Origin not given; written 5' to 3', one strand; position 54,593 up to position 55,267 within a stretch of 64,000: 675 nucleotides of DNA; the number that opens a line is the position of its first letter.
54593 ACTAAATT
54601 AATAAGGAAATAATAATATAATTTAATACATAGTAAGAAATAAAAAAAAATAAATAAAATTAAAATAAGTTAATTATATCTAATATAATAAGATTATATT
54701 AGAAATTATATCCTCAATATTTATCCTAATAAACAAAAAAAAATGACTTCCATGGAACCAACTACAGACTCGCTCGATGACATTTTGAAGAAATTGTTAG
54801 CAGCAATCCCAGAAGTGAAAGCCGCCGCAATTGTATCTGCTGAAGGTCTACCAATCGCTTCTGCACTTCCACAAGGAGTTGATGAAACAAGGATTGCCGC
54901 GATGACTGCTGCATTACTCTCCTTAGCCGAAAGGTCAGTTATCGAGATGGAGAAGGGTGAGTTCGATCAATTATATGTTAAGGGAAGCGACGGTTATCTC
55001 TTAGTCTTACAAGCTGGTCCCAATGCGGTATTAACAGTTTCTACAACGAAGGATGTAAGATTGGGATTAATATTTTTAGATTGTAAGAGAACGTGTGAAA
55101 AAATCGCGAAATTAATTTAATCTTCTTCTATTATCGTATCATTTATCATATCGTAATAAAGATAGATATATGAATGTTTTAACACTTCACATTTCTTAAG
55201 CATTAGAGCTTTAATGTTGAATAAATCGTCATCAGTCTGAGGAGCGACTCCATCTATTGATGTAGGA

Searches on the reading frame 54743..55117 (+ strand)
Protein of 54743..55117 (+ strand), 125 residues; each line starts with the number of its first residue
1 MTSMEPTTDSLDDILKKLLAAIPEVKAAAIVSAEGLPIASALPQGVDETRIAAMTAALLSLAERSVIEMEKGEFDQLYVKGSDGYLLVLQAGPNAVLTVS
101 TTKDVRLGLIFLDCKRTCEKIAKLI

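Call 36: search_protein_families(library=pfam, proteins=[window:54743-55117:+], max_evalue=0.01)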
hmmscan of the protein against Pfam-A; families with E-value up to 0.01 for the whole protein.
window:54743-55117:+ (125 aa): 1 family
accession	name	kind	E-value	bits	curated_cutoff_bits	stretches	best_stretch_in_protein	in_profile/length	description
PF03259.23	Robl_LC7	-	6.3e-20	71.1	23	1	12-100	2-90/91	Roadblock/LC7 domain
